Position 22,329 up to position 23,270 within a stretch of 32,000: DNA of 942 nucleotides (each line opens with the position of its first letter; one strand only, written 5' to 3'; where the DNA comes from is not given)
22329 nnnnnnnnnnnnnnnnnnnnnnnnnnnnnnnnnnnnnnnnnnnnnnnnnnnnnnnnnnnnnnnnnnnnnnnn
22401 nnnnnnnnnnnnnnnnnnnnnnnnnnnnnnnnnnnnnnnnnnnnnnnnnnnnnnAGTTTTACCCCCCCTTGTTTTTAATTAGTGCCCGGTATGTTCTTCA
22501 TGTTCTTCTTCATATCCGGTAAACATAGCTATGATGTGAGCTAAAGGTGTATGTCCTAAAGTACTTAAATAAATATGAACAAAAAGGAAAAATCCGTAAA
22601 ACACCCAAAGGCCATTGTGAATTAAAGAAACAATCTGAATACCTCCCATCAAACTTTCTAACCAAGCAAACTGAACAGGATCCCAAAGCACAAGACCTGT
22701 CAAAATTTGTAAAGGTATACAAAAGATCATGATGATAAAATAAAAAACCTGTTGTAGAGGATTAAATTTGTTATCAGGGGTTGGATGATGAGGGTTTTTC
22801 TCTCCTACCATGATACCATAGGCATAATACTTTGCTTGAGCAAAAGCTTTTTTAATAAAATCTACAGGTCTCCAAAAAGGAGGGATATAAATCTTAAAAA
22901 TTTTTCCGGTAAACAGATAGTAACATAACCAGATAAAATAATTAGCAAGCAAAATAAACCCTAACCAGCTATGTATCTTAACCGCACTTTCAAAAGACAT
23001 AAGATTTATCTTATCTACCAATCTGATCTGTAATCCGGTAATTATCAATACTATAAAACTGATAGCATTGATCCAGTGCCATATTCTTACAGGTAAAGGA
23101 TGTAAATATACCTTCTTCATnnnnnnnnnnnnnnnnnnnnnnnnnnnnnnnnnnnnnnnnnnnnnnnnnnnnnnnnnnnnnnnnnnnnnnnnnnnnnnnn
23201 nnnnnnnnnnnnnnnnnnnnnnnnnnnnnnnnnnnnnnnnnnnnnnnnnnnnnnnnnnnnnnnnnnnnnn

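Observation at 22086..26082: Four-gene multihaem cytochrome / cytochrome b operon with 29 c-haem motifs and no catalytic or Fe-S subunit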

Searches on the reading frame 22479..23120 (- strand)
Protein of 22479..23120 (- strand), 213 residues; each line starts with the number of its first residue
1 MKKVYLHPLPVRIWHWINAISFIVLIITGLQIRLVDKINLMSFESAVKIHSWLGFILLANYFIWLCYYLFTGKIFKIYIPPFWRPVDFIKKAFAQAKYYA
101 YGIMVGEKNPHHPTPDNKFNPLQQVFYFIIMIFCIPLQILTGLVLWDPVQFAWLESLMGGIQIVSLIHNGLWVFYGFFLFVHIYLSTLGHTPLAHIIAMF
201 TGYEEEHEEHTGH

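Call 5: search_protein_families(library=pfam, proteins=[window:22479-23120:-], max_evalue=0.01)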
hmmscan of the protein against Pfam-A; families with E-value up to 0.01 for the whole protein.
window:22479-23120:- (213 aa): 1 family
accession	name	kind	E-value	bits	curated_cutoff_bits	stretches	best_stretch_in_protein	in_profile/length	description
PF01292.26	Ni_hydr_CYTB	-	6.4e-29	101.4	30.1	1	7-202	2-179/179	Prokaryotic cytochrome b561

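Call 6: search_protein_families(library=ncbifam, proteins=[window:22479-23120:-], max_evalue=0.01)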
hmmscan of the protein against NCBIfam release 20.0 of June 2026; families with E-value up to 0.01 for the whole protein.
window:22479-23120:- (213 aa): 4 families
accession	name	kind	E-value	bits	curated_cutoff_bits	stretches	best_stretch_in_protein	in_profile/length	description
NF011582.1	PRK15006.1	equivalog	9.9e-38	130.1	204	1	2-204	54-246/248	thiosulfate reductase cytochrome B subunit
TIGR02125.1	CytB-hydogenase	equivalog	6.7e-23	81.3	121.5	1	6-206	2-210/212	Ni/Fe-hydrogenase, b-type cytochrome subunit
TIGR01583.1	formate-DH-gamm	equivalog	3.7e-14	53.2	115.85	1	3-211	1-192/204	formate dehydrogenase subunit gamma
NF007551.0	PRK10171.1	equivalog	0.0021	17.7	442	0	5-152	12-158/235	Ni/Fe-hydrogenase b-type cytochrome subunit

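Call 24: search_solved_structures(query=window:22479-23120:-, max_evalue=1, show_alignments=2)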
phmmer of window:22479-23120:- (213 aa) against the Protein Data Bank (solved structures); distinct sequences matched with E-value up to 1: 1.
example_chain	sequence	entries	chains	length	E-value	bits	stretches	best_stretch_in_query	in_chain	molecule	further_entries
4gd3_A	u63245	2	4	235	0.17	14.9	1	5-186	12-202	Ni/Fe-hydrogenase 1 B-type cytochrome subunit | Probable Ni/Fe-hydrogenase 1 B-type cytochrome subunit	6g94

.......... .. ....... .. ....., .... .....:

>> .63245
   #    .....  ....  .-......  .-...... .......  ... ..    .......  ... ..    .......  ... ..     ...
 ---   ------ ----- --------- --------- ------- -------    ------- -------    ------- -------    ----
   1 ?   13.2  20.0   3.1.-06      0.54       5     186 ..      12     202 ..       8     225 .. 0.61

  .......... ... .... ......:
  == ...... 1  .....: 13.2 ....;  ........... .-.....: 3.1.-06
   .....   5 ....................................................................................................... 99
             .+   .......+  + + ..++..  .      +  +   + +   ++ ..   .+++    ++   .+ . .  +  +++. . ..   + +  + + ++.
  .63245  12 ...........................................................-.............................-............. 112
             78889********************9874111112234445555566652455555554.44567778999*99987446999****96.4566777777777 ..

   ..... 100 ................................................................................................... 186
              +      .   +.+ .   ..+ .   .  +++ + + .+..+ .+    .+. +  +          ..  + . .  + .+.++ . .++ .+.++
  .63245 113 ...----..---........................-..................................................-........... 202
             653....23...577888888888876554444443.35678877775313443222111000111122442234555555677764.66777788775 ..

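Call 38: find_homologous_proteins(query=window:22479-23120:-, max_evalue=1e-10)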
Query window:22479-23120:- (213 aa): 1417 proteins with E <= 1e-10 among 1604 candidates; the best 120 are listed.
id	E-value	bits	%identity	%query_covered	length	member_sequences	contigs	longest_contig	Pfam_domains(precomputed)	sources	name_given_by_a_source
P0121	1.7e-141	488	100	100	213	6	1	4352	PF01292.27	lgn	-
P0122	3.8e-128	444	90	99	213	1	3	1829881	PF01292.27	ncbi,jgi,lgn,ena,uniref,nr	ncbi:cytochrome B [Thermodesulfobacterium sp. TA1]|uniref:cytochrome b/b6 domain-containing protein 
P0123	8.8e-122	423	87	100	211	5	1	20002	PF01292.27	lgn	-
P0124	1.9e-114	399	83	99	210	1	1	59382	PF01292.27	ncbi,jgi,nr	ncbi:MAG: cytochrome B [Thermodesulfobacteria bacterium]|nr:cytochrome B [Thermodesulfobacteriota ba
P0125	5.4e-110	385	78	99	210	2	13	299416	PF01292.27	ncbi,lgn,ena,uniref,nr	ncbi:MAG: Thiosulfate reductase cytochrome b subunit [Thermodesulfobacterium sp.]|uniref:Thiosulfate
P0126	5.5e-110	385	78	99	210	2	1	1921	PF01292.27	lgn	-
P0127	8.1e-110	384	79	99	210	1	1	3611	PF01292.27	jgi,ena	-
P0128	3.1e-109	382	78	99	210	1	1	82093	PF01292.27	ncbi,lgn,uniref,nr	ncbi:cytochrome b/b6 domain-containing protein [Thermodesulfobacterium hydrogeniphilum]|uniref:cytoc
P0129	3.7e-109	382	74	95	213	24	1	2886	PF01292.27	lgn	-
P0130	5.6e-109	381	73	95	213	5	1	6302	PF01292.27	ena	-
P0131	6.6e-109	381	78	99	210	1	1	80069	PF01292.27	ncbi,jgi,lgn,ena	-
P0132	1.2e-108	380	75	99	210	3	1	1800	PF01292.27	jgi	-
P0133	1.4e-108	380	77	99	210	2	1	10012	PF01292.27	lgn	-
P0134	2.2e-108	379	77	98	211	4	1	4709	PF01292.27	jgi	-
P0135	6.8e-108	378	75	99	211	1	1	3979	PF01292.27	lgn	-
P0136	3.1e-107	376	78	99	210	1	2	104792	PF01292.27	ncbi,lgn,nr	ncbi:MAG: cytochrome b/b6 domain-containing protein [Thermodesulfovibrio sp.]|nr:cytochrome b/b6 dom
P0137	1.2e-106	374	74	99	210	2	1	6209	PF01292.27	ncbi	-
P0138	1.5e-106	373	73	99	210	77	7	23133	PF01292.27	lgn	-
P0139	2.4e-106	373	77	99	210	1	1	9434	PF01292.27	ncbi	ncbi:MAG: cytochrome b/b6 domain-containing protein [Thermodesulfovibrionaceae bacterium]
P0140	5.4e-106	372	74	99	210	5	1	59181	PF01292.27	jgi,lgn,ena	-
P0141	1.1e-105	371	75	95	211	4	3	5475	PF01292.27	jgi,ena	jgi:Ni/Fe-hydrogenase b-type cytochrome subunit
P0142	1.3e-105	370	72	99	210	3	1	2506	PF01292.27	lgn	-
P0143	1.7e-105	370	74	99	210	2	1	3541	PF01292.27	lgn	-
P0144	3.1e-105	369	73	99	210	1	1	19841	PF01292.27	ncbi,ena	-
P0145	1.4e-104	367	73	99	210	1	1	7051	PF01292.27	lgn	-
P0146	3.2e-104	366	76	99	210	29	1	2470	PF01292.27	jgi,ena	-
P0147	6.7e-104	365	73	99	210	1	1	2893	PF01292.27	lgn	-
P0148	8.3e-104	365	72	99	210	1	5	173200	PF01292.27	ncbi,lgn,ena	-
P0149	1.3e-103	364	72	99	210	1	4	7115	PF01292.27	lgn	-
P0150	1.7e-103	364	71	99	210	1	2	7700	PF01292.27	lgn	-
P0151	3.3e-103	363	73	99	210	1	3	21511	PF01292.27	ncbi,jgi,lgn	-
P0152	3.9e-103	362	73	99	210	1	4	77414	PF01292.27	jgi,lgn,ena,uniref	uniref:Cytochrome B n=1 Tax=Thermodesulfovibrio aggregans TaxID=86166 RepID=A0A7C4AJM6_9BACT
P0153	1.3e-102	361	72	99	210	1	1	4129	PF01292.27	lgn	-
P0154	1.7e-102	360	72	99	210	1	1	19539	PF01292.27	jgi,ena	-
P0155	1.5e-101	357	73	99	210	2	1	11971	PF01292.27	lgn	-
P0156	5.2e-101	355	74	97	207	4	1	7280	PF01292.27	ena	-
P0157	1.7e-99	350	70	98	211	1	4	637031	PF01292.27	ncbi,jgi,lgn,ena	-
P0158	2.6e-98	347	70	97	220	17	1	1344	PF01292.27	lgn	-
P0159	2.8e-98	346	73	93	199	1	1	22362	PF01292.27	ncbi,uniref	ncbi:cytochrome b/b6 domain-containing protein, partial [Thermodesulfovibrio sp.]|uniref:cytochrome 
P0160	1.8e-97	344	72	96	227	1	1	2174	PF01292.27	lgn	-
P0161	5.3e-96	339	69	99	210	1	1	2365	PF01292.27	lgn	-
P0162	8.1e-96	338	70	96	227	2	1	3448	PF01292.27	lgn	-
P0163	1.2e-95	338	70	96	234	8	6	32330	PF01292.27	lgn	-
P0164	8.1e-94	332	69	96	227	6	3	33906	PF01292.27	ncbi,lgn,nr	ncbi:MAG: cytochrome b/b6 domain-containing protein [Nitrospirae bacterium]|nr:cytochrome b/b6 domai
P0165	1.5e-93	331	70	97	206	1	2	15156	PF01292.27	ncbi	-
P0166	8.8e-93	328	67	94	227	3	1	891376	PF01292.27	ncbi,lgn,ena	-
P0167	1.2e-92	328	68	96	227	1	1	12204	PF01292.27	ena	-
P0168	1.8e-92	327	66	96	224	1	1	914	PF01292.27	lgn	-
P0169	1.8e-92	327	66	96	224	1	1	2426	PF01292.27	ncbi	-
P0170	2.8e-92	327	66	95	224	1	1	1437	PF01292.27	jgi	-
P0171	3.0e-92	327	67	95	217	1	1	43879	PF01292.27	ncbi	ncbi:MAG: cytochrome b/b6 domain-containing protein [Nitrospirota bacterium]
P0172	4.6e-92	326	69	95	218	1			PF01292.27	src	-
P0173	4.7e-92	326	67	95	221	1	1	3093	PF01292.27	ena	-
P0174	4.8e-92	326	67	95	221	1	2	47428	PF01292.27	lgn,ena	-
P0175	6.3e-92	326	67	95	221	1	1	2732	PF01292.27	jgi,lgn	-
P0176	6.4e-92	326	66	96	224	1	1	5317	PF01292.27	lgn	-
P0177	6.5e-92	326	67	95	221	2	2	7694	PF01292.27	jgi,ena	jgi:thiosulfate reductase cytochrome b subunit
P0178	7.5e-92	325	67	95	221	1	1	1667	PF01292.27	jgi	jgi:Ni/Fe-hydrogenase b-type cytochrome subunit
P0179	1.0e-91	325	67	95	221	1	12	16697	PF01292.27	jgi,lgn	jgi:thiosulfate reductase cytochrome b subunit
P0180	1.6e-91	324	67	95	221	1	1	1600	PF01292.27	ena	-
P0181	2.1e-91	324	66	95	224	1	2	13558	PF01292.27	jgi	jgi:thiosulfate reductase cytochrome b subunit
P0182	2.1e-91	324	66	93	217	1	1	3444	PF01292.27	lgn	-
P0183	2.3e-91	324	69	96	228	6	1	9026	PF01292.27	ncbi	ncbi:MAG: cytochrome b/b6 domain-containing protein [Nitrospirota bacterium]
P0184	2.3e-91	324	67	95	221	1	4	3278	PF01292.27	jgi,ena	-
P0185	2.8e-91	324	67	95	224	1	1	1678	PF01292.27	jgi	-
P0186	2.9e-91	323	67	96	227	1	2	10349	PF01292.27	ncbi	-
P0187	3.2e-91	323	67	95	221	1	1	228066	PF01292.27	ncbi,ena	-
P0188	3.6e-91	323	65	96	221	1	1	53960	PF01292.27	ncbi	ncbi:MAG: cytochrome b/b6 domain-containing protein [Nitrospirota bacterium]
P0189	3.7e-91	323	67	95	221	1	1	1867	PF01292.27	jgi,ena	-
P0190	4.4e-91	323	64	95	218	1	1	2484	PF01292.27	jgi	jgi:Ni/Fe-hydrogenase b-type cytochrome subunit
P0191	5.1e-91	323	67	95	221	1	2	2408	PF01292.27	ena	-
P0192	6.8e-91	322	67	95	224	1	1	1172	PF01292.27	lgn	-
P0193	8.0e-91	322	67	95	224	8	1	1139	PF01292.27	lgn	-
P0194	1.0e-90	322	67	95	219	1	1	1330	PF01292.27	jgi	jgi:thiosulfate reductase cytochrome b subunit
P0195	1.0e-90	322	66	95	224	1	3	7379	PF01292.27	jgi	jgi:thiosulfate reductase cytochrome b subunit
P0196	1.2e-90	321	67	96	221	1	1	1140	PF01292.27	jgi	jgi:thiosulfate reductase cytochrome b subunit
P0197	1.3e-90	321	67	100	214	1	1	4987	PF01292.27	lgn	-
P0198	1.6e-90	321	67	95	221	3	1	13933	PF01292.27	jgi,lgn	jgi:Ni/Fe-hydrogenase b-type cytochrome subunit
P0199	2.6e-90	320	66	100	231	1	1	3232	PF01292.27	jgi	jgi:thiosulfate reductase cytochrome b subunit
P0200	2.8e-90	320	69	94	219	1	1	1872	PF01292.27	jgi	-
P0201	3.4e-90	320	66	95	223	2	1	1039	PF01292.27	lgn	-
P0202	4.4e-90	320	67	96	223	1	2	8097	PF01292.27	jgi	jgi:thiosulfate reductase cytochrome b subunit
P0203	4.6e-90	320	67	96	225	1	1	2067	PF01292.27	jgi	jgi:thiosulfate reductase cytochrome b subunit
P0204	5.9e-90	319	67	96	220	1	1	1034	PF01292.27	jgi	jgi:thiosulfate reductase cytochrome b subunit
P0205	7.2e-90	319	67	96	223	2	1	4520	PF01292.27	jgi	jgi:thiosulfate reductase cytochrome b subunit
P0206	8.8e-90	319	64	96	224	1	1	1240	PF01292.27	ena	-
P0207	9.0e-90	319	66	95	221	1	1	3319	PF01292.27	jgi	jgi:thiosulfate reductase cytochrome b subunit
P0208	1.1e-89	318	64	100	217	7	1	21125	PF01292.27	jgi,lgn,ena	-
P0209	1.2e-89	318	66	95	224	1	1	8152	PF01292.27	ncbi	-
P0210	1.7e-89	318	66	95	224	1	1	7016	PF01292.27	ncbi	-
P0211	1.8e-89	318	67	96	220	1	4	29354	PF01292.27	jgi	jgi:thiosulfate reductase cytochrome b subunit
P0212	1.9e-89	318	66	96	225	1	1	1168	PF01292.27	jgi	jgi:thiosulfate reductase cytochrome b subunit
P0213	1.9e-89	318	67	96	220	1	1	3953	PF01292.27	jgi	jgi:thiosulfate reductase cytochrome b subunit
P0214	2.0e-89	317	66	96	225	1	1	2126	PF01292.27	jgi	jgi:thiosulfate reductase cytochrome b subunit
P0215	3.0e-89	317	66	96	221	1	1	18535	PF01292.27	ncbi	-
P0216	3.2e-89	317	67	94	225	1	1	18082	PF01292.27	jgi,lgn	jgi:thiosulfate reductase cytochrome b subunit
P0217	3.4e-89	317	66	96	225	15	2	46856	PF01292.27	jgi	jgi:thiosulfate reductase cytochrome b subunit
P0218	4.2e-89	316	66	95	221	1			PF01292.27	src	-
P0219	4.4e-89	316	66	96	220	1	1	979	PF01292.27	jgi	jgi:thiosulfate reductase cytochrome b subunit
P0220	5.2e-89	316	64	95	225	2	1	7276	PF01292.27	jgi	jgi:thiosulfate reductase cytochrome b subunit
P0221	5.7e-89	316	67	100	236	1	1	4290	PF01292.27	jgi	jgi:thiosulfate reductase cytochrome b subunit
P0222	5.9e-89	316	66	96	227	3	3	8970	PF01292.27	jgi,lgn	jgi:Ni/Fe-hydrogenase b-type cytochrome subunit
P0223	6.2e-89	316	66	95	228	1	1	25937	PF01292.27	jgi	jgi:formate dehydrogenase gamma subunit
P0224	6.5e-89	316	67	98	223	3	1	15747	PF01292.27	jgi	jgi:thiosulfate reductase cytochrome b subunit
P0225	7.0e-89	316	66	96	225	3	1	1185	PF01292.27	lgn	-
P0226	7.7e-89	316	69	100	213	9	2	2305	PF01292.27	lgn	-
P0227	7.7e-89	316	66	95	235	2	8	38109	PF01292.27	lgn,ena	-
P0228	7.7e-89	316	66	95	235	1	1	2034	PF01292.27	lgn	-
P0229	8.4e-89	315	65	96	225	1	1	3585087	PF01292.27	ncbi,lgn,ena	-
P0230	8.5e-89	315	66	94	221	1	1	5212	PF01292.27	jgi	-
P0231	9.7e-89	315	66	96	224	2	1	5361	PF01292.27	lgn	-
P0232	1.1e-88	315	67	96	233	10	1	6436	PF01292.27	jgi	-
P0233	1.1e-88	315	65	95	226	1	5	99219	PF01292.27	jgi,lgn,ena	jgi:thiosulfate reductase cytochrome b subunit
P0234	1.2e-88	315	66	94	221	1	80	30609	PF01292.27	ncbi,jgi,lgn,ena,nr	ncbi:MAG: cytochrome B [Nitrospirae bacterium CG_4_10_14_0_8_um_filter_41_23]|nr:cytochrome B [Nitro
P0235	1.4e-88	315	66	94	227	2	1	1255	PF01292.27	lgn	-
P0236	1.4e-88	315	64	95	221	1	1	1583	PF01292.27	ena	-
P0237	1.5e-88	315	65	95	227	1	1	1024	PF01292.27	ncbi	-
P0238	1.7e-88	314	65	95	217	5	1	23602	PF01292.27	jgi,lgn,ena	-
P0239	1.8e-88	314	66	96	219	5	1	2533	PF01292.27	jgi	jgi:thiosulfate reductase cytochrome b subunit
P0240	2.0e-88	314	64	95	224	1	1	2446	PF01292.27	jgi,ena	-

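Call 39: find_encoding_contigs(protein=P0229, flank=9000, max_places=2)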
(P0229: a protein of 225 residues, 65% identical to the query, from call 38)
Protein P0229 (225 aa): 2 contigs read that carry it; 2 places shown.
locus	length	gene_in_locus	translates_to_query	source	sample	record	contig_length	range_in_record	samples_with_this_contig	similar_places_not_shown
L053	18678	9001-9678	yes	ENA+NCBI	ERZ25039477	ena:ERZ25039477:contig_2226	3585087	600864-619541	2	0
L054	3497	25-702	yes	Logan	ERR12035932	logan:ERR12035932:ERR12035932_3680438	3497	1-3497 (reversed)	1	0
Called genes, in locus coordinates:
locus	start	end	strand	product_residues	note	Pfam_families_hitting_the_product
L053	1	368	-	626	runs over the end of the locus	PF00005:ABC_tran, PF02463:SMC_N (faint), PF01926:MMR_HSR1 (faint), PF13304:AAA_21 (faint), PF13401:AAA_22 (faint), PF12848:ABC_tran_Xtn, PF00005:ABC_tran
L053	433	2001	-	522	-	PF00682:HMGL-like, PF22617:HCS_D2, PF08502:LeuA_dimer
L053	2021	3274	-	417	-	PF00696:AA_kinase, PF01842:ACT (weak), PF22468:ACT_9, PF13840:ACT_7, PF01842:ACT (weak), PF22468:ACT_9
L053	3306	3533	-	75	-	-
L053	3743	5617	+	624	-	PF00111:Fer2, PF17650:RACo_linker, PF17651:Raco_middle, PF14574:RACo_C_ter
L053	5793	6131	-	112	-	-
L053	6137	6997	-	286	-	PF02569:Pantoate_ligase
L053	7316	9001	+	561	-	PF03264:Cytochrom_NNT (faint), PF09699:Paired_CXXCH_1 (faint), PF14522:Cytochrome_C7 (faint), PF14537:Cytochrom_c3_2 (faint), PF22113:Mtrc-MtrF_II-IV_dom (faint), PF22678:Cytochrom_c_NrfB-like (faint)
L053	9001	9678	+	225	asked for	PF01292:Ni_hydr_CYTB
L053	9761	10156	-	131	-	-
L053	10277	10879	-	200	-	PF13489:Methyltransf_23, PF13847:Methyltransf_31, PF08241:Methyltransf_11, PF08242:Methyltransf_12, PF13649:Methyltransf_25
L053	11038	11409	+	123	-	-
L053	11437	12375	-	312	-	PF07884:VKOR (weak), PF13462:Thioredoxin_4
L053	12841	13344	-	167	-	PF02656:DUF202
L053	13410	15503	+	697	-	PF02092:tRNA_synt_2f, PF05746:DALR_1 (weak)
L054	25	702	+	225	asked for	PF01292:Ni_hydr_CYTB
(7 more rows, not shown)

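Call 78: predict_structure(alignment_id=A3)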
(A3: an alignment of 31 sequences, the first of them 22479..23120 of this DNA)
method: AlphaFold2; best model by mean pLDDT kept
length: 213 residues; sequences in the alignment: 31
mean_pLDDT: 74.9   pTM: 0.63
mean pLDDT of the five models: 74.9, 70.9, 68.9, 68.4, 66.8
residues with pLDDT >= 90: 36; 70-90: 100; 50-70: 66; < 50: 11
segments of 3 or more residues with pLDDT < 50: 112-115, 208-213
pLDDT, mean of each block of 10 residues (from residue 1): 67 80 88 86 91 83 76 64 76 66 59 49 71 86 90 94 93 79 58 71 59 32
secondary structure, 60 per line:
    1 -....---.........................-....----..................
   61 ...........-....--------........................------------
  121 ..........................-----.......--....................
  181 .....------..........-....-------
elements in order: E2-5 H9-33 H35-38 H43-71 H73-76 H85-108 H121-146 H152-158 H161-185 H192-201 E203-206

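Call 81: fold_search(model_id=the predicted structure, library=pdb)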
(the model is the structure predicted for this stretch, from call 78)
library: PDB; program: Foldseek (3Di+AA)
matches with E <= 10: 21; with E <= 0.001: 0
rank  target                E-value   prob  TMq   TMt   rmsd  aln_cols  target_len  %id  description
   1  4gd3_A                3.0e-02  1.00  0.47  0.54  10.4       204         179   18  Structure of E. coli hydrogenase-1 in complex with cytochrome b (released 2013-01-02)
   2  1kqf_C                5.5e-02  1.00  0.61  0.61   4.8       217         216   16  FORMATE DEHYDROGENASE N FROM E. COLI (released 2002-03-15)
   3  6g94_A                1.4e-01  0.99  0.50  0.61   6.7       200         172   19  Structure of E. coli hydrogenase-1 C19G variant in complex with cytochrome b (released 2018-06-13)
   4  4h0l_A                1.1e+00  0.28  0.33  0.33  15.1       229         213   13  Cytochrome b6f Complex Crystal Structure from Mastigocladus laminosus with n-Side Inhibitor NQNO (released 2013-02-13)
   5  3qf4_B                3.2e+00  0.03  0.15  0.07  21.0       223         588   14  Crystal structure of a heterodimeric ABC transporter in its inward-facing conformation (released 2012-03-28)
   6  8xku_C                3.3e+00  0.07  0.20  0.06  30.5       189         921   12  Cryo-EM structure of the Ycf2-FtsHi motor complex from Arabidopsis in ATP-bound state (released 2024-09-11)
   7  6rqf_A                3.5e+00  0.12  0.31  0.31  14.9       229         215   12  3.6 Angstrom cryo-EM structure of the dimeric cytochrome b6f complex from Spinacia oleracea with natively bound thylak (released 2019-11-13)
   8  8smv_R                4.5e+00  0.02  0.13  0.12  22.4       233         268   13  GPR161 Gs heterotrimer (released 2024-02-21)
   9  4xev_D                5.2e+00  0.05  0.17  0.23  17.9       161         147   10  Fusion of Pyk2-FAT domain with Leupaxin LD1 motif, complexed with Leupaxin LD4 peptide (released 2015-12-30)
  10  4q5r_A                5.5e+00  0.03  0.12  0.12  20.2       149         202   11  Crystal Structure of Glutathione S-transferase Bla g 5 (released 2015-04-01)
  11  4q5r_E                6.8e+00  0.03  0.12  0.14  18.4       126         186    8  Crystal Structure of Glutathione S-transferase Bla g 5 (released 2015-04-01)
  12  8cih_A                6.8e+00  0.03  0.19  0.20  15.4       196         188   15  Structure of FL CINP (released 2024-02-21)
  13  4q4h_B                7.9e+00  0.01  0.14  0.06  20.6       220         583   14  TM287/288 in its apo state (released 2014-07-16)
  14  4o6y_A                8.3e+00  0.04  0.21  0.21  17.4       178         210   15  Crystal Structure of Cytochrome b561 (released 2014-02-05)
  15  7r0w_A                8.7e+00  0.08  0.34  0.33  11.1       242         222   11  2.8 Angstrom cryo-EM structure of the dimeric cytochrome b6f-PetP complex from Synechocystis sp. PCC 6803 with nativel (released 2022-07-06)
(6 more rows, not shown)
